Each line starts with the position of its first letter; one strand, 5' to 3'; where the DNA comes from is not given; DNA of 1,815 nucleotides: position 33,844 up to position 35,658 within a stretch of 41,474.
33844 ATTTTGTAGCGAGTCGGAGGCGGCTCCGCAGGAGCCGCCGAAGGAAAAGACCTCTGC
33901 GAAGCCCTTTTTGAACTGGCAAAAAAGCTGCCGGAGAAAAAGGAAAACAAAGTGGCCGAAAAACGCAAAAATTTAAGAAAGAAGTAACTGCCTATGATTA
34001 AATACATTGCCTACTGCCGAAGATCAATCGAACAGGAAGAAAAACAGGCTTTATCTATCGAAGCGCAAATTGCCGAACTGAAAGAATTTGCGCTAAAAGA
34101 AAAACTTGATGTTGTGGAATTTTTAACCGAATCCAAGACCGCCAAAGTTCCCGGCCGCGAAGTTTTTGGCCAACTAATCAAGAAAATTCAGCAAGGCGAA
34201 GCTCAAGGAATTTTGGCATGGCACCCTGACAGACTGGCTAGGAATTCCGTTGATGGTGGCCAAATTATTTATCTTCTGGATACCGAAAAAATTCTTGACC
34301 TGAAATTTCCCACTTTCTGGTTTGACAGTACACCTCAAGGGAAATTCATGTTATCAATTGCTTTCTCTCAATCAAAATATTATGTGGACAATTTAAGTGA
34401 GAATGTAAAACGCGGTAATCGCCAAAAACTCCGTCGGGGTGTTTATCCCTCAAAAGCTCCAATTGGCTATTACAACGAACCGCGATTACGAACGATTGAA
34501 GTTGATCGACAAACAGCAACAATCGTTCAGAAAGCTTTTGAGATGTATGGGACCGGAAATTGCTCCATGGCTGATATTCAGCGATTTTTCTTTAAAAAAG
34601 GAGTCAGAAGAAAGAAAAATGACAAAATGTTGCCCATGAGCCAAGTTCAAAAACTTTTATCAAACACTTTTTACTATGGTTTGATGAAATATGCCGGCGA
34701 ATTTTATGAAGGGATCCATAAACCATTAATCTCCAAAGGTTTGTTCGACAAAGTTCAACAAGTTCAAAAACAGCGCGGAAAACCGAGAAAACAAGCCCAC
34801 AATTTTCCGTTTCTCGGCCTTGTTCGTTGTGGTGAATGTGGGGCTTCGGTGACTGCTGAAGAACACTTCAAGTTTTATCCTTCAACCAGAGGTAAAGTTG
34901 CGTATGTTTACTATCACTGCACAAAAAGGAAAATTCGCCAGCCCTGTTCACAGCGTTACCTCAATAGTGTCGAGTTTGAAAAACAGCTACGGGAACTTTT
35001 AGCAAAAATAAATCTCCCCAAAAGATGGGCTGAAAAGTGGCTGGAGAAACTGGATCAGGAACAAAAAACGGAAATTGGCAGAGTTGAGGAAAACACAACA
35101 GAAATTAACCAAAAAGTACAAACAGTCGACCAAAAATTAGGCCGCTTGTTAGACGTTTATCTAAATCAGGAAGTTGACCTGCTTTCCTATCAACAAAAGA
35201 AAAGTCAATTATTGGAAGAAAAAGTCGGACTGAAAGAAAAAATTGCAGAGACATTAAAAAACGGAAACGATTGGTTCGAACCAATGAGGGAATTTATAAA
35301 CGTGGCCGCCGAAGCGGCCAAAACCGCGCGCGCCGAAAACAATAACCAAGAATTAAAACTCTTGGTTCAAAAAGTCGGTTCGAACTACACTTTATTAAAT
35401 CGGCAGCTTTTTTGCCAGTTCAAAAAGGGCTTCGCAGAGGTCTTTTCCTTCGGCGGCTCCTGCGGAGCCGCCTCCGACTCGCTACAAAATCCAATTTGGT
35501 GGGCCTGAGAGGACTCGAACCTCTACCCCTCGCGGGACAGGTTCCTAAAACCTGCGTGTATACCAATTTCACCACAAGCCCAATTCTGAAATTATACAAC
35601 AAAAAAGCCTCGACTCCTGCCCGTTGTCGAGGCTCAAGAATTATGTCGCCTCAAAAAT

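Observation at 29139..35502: Serine-recombinase element in tRNA-Leu(UAG) whose joined ends would form a near-perfect inverted copy of an internal 183-bp site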

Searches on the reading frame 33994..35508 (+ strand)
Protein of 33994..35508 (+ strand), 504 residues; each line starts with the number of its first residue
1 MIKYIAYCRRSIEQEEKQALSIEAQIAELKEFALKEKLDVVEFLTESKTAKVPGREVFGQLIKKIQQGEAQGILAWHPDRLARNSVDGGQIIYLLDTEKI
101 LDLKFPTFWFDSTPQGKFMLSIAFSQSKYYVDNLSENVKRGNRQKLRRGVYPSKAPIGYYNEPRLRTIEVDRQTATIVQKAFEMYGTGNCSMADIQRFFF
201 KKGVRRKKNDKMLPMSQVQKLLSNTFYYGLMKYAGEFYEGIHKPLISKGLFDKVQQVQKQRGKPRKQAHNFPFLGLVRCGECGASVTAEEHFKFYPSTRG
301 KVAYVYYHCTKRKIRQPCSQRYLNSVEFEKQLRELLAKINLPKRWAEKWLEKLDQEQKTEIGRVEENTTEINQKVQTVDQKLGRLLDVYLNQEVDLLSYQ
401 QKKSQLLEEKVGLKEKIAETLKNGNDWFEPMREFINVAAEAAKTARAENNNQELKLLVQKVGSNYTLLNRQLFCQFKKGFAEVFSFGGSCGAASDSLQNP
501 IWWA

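Call 9: search_protein_families(library=pfam, proteins=[window:33994-35508:+], max_evalue=0.01)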
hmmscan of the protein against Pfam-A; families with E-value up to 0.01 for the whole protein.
window:33994-35508:+ (504 aa): 3 families
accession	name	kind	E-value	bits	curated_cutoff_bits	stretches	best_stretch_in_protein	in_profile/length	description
PF00239.26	Resolvase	-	2.8e-20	73.4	23.3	1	5-150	2-144/145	Resolvase, N terminal domain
PF07508.19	Recombinase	-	9.4e-12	45.5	21.1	1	173-261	2-102/102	Recombinase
PF13408.12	Zn_ribbon_recom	-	4.5e-08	33.8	25.3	1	272-331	1-52/58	Recombinase zinc beta ribbon domain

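Call 10: find_homologous_proteins(query=window:33994-35505:+, max_evalue=1e-20)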
Query window:33994-35505:+ (504 aa): 7974 proteins with E <= 1e-20 among 8000 candidates; the best 120 are listed.
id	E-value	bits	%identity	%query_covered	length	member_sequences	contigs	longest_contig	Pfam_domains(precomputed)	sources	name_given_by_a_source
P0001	0.0e+0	1059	92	100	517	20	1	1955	PF07508.20,PF00239.27,PF13408.13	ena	-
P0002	0.0e+0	1034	90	100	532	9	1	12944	PF07508.20,PF00239.27,PF13408.13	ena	-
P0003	3.6e-297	1004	87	100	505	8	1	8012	PF07508.20,PF00239.27,PF13408.13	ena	-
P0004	1.1e-288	976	85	100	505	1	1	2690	PF07508.20,PF00239.27,PF13408.13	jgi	-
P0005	5.7e-253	859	61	76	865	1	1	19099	PF07508.20,PF13408.13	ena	-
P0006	1.5e-223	761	45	92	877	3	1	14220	PF07508.20,PF00239.27,PF13408.13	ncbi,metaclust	ncbi:MAG: Recombinase, partial [Parcubacteria group bacterium GW2011_GWA1_38_7]|metaclust:status=act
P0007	2.0e-218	745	47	94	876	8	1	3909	PF07697.17,PF07508.20,PF00239.27,PF13408.13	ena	-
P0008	9.8e-215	732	45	98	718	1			PF07508.20,PF00239.27,PF13408.13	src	-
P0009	1.1e-211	722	44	94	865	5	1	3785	PF07508.20,PF00239.27,PF13408.13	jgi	-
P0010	3.7e-198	678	-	-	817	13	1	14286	PF07508.20,PF00239.27,PF13408.13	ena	-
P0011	2.2e-192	659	59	100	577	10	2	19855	PF07508.20,PF00239.27,PF13408.13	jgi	jgi:DNA invertase Pin-like site-specific DNA recombinase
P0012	2.6e-192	658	59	100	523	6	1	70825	PF07508.20,PF00239.27,PF13408.13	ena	-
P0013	4.9e-192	658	59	100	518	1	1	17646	PF07508.20,PF00239.27,PF13408.13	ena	-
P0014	6.7e-191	654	60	95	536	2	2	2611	PF07508.20,PF00239.27,PF13408.13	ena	-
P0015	9.9e-191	653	61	95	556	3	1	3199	PF07508.20,PF00239.27,PF13408.13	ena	-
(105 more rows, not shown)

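Call 11: find_encoding_contigs(protein=P0002, flank=10000, max_places=4)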
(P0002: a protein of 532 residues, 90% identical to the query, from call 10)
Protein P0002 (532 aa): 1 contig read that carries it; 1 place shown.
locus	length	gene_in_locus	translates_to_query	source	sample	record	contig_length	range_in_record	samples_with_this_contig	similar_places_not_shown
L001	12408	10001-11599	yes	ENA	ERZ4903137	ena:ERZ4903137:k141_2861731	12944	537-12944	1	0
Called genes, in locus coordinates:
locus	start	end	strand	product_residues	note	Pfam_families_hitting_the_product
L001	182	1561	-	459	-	PF04055:Radical_SAM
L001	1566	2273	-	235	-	PF04029:2-ph_phosp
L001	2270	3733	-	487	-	PF01408:GFO_IDH_MocA (weak)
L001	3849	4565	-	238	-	PF12762:DDE_Tnp_IS1595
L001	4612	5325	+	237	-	PF00483:NTP_transferase, PF12804:NTP_transf_3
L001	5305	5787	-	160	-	PF01230:HIT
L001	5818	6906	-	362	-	PF03881:Fructosamin_kin, PF01636:APH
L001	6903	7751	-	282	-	PF13489:Methyltransf_23, PF08241:Methyltransf_11, PF08242:Methyltransf_12, PF13649:Methyltransf_25, PF13847:Methyltransf_31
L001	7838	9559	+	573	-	PF00317:Ribonuc_red_lgN, PF02867:Ribonuc_red_lgC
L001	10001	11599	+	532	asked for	PF00239:Resolvase, PF07508:Recombinase, PF13408:Zn_ribbon_recom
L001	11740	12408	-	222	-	?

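Call 12: find_encoding_contigs(protein=P0003, flank=10000, max_places=4)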
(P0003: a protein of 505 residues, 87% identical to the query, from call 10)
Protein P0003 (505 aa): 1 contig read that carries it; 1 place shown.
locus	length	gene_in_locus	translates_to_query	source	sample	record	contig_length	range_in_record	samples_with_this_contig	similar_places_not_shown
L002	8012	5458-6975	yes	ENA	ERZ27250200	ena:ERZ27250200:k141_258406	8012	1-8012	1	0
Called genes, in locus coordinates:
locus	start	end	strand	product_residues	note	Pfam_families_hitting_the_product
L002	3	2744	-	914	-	?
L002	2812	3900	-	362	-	PF00078:RVT_1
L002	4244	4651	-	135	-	PF05635:23S_rRNA_IVP (weak), PF22296:bAvd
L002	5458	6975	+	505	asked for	PF00239:Resolvase, PF07508:Recombinase, PF13408:Zn_ribbon_recom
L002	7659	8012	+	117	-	?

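Call 13: find_encoding_contigs(protein=P0001, flank=10000, max_places=4)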
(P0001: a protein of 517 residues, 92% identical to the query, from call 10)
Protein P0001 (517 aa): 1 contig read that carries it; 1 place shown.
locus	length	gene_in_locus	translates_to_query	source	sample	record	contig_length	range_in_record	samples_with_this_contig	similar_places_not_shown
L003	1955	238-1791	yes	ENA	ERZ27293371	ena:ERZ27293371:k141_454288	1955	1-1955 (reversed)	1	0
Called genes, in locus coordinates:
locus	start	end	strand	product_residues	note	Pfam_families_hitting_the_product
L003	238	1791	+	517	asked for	PF00239:Resolvase, PF07508:Recombinase, PF13408:Zn_ribbon_recom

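Call 21: find_related_loci(query=A1, collection=genome_contigs, flank=10000)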
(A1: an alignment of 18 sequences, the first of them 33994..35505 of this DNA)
Query A1 (504 aa) in genome_contigs; peptide patterns used: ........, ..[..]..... (x = any residue, [..] = any of these).
600 stretches matched a pattern (row limit reached: there are more); 590 encode a relative of the query (tblastn E <= 1e-3); the best 80 are kept; 80 distinct loci.
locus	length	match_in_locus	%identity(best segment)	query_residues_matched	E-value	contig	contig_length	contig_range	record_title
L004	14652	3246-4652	56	1-472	1e-174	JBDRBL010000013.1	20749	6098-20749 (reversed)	MAG: Candidatus Shapirobacteria bacterium isolate MEGAHIT-group-1.12 k141_10862318, whole genome shotgun sequence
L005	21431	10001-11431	54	1-481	1e-173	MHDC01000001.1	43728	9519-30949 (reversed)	MAG: Microgenomates group bacterium RBG_16_45_19 RBG_16_scaffold_1006, whole genome shotgun sequence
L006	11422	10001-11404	54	1-472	2e-172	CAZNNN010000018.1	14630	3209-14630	MAG TPA_asm: uncultured Candidatus Saccharibacteria bacterium isolate binchicken_co387_497 genome assembly, contig: NODE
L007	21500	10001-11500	52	1-497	3e-172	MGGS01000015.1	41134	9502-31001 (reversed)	MAG: Candidatus Woesebacteria bacterium RIFCSPHIGHO2_02_FULL_42_20 rifcsphigho2_02_scaffold_4552, whole genome shotgun s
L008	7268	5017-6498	53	1-497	6e-173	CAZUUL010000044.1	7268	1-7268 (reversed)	MAG TPA_asm: uncultured Gammaproteobacteria bacterium isolate binchicken_co95_36 genome assembly, contig: NODE_5675_leng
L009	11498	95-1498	54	1-472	7e-169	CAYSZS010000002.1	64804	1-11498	MAG TPA_asm: uncultured Gammaproteobacteria bacterium isolate SRP050083_co1_18 genome assembly, contig: NODE_89_length_6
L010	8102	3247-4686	53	1-483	9e-169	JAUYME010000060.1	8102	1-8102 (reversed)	MAG: bacterium isolate C24_metabat.bin.72 C24_k141_814673, whole genome shotgun sequence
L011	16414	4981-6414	51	2-483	6e-168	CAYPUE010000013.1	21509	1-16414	MAG TPA_asm: uncultured Gammaproteobacteria bacterium isolate SRP269290_co2_354 genome assembly, contig: NODE_2424_lengt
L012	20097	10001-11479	52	1-497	5e-166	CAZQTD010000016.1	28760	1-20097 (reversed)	MAG TPA_asm: uncultured Gammaproteobacteria bacterium isolate binchicken_co58_20 genome assembly, contig: NODE_1284_leng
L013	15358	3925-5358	51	1-481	7e-166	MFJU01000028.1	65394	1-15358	MAG: Candidatus Gottesmanbacteria bacterium RIFCSPLOWO2_01_FULL_42_22 rifcsplowo2_01_scaffold_355, whole genome shotgun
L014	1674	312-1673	53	1-457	0e+0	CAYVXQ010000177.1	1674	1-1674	MAG TPA_asm: uncultured Candidatus Saccharibacteria bacterium isolate binchicken_co387_140 genome assembly, contig: NODE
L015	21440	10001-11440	51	2-484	3e-165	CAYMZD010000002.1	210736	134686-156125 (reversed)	MAG TPA_asm: uncultured Gammaproteobacteria bacterium isolate binchicken_co110_145 genome assembly, contig: NODE_145_len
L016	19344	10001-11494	50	2-504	4e-164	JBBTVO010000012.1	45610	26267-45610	MAG: Patescibacteria group bacterium isolate H51-bin110_1 H51_bin110_1_000000000012, whole genome shotgun sequence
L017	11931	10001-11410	54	1-472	5e-164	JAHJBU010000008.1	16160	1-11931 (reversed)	MAG: Patescibacteria group bacterium isolate Modern_marine.mb.272 Modern_marine.mb.272_k141_197986, whole genome shotgun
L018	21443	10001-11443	51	2-485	1e-163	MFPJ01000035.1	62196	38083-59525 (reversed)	MAG: Candidatus Levybacteria bacterium RIFCSPLOWO2_12_FULL_39_17 rifcsplowo2_12_scaffold_497, whole genome shotgun seque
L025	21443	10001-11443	51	1-485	4e-159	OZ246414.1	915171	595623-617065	MAG: uncultured Gammaproteobacteria bacterium isolate SRP119689_co1_109 genome assembly, chromosome: 1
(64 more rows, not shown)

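Call 27: list_cluster_members(proteins=[window:33994-35505:+, P0001, P0002, P0003])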
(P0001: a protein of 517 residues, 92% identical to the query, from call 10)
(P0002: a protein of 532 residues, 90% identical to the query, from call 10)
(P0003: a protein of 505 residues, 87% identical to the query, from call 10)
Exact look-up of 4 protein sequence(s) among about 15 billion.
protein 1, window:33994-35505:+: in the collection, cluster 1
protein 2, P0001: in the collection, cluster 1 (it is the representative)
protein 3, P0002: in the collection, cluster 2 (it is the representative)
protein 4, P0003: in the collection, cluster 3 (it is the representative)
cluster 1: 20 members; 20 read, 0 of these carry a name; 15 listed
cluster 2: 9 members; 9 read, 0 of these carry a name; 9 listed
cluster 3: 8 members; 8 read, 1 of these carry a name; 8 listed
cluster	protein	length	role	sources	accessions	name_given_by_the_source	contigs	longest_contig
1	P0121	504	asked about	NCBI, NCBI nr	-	-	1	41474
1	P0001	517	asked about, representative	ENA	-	-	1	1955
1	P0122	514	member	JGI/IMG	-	-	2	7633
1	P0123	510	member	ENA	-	-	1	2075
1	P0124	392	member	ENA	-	-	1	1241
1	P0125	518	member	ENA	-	-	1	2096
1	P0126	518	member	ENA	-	-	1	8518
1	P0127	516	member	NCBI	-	-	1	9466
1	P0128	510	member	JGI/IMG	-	-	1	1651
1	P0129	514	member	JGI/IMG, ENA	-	-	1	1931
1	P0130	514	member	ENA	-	-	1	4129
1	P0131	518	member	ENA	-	-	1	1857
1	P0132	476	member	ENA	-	-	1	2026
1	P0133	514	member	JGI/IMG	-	-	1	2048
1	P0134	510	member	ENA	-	-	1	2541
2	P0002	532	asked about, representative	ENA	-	-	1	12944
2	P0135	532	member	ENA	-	-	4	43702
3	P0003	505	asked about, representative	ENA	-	-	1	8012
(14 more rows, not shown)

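Call 42: find_encoding_contigs(protein=P0127, flank=10000, max_places=3)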
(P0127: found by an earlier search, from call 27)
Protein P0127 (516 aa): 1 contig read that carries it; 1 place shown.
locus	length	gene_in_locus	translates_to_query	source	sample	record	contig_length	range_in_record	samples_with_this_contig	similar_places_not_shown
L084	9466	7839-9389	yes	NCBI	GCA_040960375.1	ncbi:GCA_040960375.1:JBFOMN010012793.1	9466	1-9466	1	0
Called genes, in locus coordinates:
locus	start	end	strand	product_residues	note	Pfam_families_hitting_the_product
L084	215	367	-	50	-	-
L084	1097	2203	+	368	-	PF01551:Peptidase_M23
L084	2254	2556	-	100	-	-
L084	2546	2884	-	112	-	PF01371:Trp_repressor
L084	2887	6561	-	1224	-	PF13385:Laminin_G_3, PF19077:Big_13 (weak), PF00041:fn3 (weak), PF16656:Pur_ac_phosph_N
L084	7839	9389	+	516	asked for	PF00239:Resolvase, PF07508:Recombinase, PF13408:Zn_ribbon_recom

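Call 43: find_encoding_contigs(protein=P0126, flank=10000, max_places=3)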
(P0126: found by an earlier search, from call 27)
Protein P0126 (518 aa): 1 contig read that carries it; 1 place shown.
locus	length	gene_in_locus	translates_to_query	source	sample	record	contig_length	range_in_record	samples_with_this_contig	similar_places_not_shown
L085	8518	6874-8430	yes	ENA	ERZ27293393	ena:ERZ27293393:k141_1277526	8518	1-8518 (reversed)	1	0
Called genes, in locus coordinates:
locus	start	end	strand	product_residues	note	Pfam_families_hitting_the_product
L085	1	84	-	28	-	?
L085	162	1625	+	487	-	PF01408:GFO_IDH_MocA (weak)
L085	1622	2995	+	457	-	PF02775:TPP_enzyme_C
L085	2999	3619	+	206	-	PF02223:Thymidylate_kin (weak)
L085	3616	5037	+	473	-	-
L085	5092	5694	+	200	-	PF20408:Abhydrolase_11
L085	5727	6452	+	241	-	-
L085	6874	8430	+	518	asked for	PF00239:Resolvase, PF07508:Recombinase, PF13408:Zn_ribbon_recom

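Call 44: find_encoding_contigs(protein=P0135, flank=10000, max_places=4)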
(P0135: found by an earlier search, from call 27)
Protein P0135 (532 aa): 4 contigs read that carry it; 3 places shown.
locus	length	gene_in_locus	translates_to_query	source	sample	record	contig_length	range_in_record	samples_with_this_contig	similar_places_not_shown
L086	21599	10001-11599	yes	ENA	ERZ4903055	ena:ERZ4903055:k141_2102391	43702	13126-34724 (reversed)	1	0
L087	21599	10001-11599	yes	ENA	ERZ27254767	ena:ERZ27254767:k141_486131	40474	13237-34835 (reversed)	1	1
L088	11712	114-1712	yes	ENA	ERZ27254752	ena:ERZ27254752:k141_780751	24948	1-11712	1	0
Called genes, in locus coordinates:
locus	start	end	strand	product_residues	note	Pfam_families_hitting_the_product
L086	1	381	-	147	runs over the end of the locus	-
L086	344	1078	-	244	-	-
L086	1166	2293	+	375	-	PF21621:MPI_cupin_dom (weak)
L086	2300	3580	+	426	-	PF00342:PGI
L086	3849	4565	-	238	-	PF12762:DDE_Tnp_IS1595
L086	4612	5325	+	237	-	PF00483:NTP_transferase, PF12804:NTP_transf_3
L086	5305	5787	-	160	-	PF01230:HIT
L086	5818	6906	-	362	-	PF03881:Fructosamin_kin, PF01636:APH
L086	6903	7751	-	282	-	PF13489:Methyltransf_23, PF08241:Methyltransf_11, PF08242:Methyltransf_12, PF13649:Methyltransf_25, PF13847:Methyltransf_31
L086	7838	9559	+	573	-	PF00317:Ribonuc_red_lgN, PF02867:Ribonuc_red_lgC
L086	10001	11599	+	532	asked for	PF00239:Resolvase, PF07508:Recombinase, PF13408:Zn_ribbon_recom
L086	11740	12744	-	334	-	PF05496:RuvB_N, PF05673:DUF815 (faint), PF13173:AAA_14 (weak), PF00004:AAA, PF00910:RNA_helicase (weak), PF07728:AAA_5, PF17864:AAA_lid_4, PF05491:WHD_RuvB, +3 more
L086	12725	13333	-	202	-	PF01330:RuvA_N, PF21176:RecR_HhH (faint), PF00633:HHH (faint), PF14520:HHH_5, PF07499:RuvA_C (weak)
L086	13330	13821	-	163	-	PF02075:RuvC, PF07066:DUF3882 (weak)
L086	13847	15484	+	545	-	-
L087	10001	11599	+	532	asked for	PF00239:Resolvase, PF07508:Recombinase, PF13408:Zn_ribbon_recom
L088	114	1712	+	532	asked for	PF00239:Resolvase, PF07508:Recombinase, PF13408:Zn_ribbon_recom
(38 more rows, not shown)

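Call 45: find_encoding_contigs(protein=P0122, flank=10000, max_places=3)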
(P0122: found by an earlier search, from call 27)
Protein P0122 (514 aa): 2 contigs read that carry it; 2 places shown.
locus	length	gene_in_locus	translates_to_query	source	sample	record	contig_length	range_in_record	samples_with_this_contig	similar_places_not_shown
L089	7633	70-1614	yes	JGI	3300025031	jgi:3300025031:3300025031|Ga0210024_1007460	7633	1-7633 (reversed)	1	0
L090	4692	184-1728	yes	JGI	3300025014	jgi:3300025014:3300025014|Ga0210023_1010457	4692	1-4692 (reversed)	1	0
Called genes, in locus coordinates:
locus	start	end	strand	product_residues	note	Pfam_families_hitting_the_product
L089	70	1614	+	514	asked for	PF00239:Resolvase, PF07508:Recombinase, PF13408:Zn_ribbon_recom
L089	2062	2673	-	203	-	PF18904:DUF5660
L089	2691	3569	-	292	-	PF05697:Trigger_N, PF05698:Trigger_C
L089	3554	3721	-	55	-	-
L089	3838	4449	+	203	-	-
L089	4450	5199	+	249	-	PF01209:Ubie_methyltran (weak), PF13489:Methyltransf_23, PF13847:Methyltransf_31, PF08241:Methyltransf_11, PF08242:Methyltransf_12, PF13649:Methyltransf_25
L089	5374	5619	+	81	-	PF01541:GIY-YIG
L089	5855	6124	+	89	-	PF04221:RelB, PF19891:DUF6364 (weak)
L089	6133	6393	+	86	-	PF05016:ParE_toxin (weak), PF15738:YafQ_toxin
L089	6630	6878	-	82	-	-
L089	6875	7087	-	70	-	-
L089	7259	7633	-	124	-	?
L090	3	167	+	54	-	?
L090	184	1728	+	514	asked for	PF00239:Resolvase, PF07508:Recombinase, PF13408:Zn_ribbon_recom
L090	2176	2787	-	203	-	PF18904:DUF5660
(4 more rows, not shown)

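Call 67: find_related_loci(query=A1, collection=viral_contigs, flank=10000)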
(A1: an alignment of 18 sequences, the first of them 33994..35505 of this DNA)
Query A1 (504 aa) in viral_contigs; peptide patterns used: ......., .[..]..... (x = any residue, [..] = any of these).
122 stretches matched a pattern; 6 encode a relative of the query (tblastn E <= 1e-3); 6 distinct loci.
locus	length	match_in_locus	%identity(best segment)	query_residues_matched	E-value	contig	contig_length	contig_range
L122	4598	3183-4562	45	1-472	2e-127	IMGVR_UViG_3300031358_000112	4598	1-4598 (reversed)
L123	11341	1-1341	44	13-472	5e-125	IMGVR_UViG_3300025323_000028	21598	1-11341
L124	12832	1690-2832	25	7-416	1e-18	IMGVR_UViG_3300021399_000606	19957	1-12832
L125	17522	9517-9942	23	5-157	4e-7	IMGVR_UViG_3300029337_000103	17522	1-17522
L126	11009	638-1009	29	5-141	3e-5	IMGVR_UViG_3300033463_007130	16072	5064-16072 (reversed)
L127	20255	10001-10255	32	55-141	8e-5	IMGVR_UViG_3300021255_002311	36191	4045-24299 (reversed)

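Call 82: search_solved_structures(query=window:33994-35505:+, max_evalue=0.001)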
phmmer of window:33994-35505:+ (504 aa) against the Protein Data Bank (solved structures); distinct sequences matched with E-value up to 0.001: 6.
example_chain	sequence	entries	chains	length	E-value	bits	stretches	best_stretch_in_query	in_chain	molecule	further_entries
3g13_A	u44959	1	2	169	2.5e-08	36.8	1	3-150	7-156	Putative conjugative transposon recombinase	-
4kis_A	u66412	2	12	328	2.2e-06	30.4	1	206-393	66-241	Putative integrase [Bacteriophage A118] | A118 serine integrase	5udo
6dnw_A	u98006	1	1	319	2.5e-06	30.2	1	206-393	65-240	Putative integrase [Bacteriophage A118]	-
9dxh_A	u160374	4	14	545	7.8e-05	25.3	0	4-301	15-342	Resolvase homolog YokA | Site-specific recombinase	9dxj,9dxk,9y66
9dxd_A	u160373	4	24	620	0.00013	24.5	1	4-300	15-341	Resolvase homolog YokA,SPbeta prophage-derived uncharacterized protein YotN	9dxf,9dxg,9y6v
3guv_A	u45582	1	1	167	0.00016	24.3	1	3-152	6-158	Site-specific recombinase, resolvase family protein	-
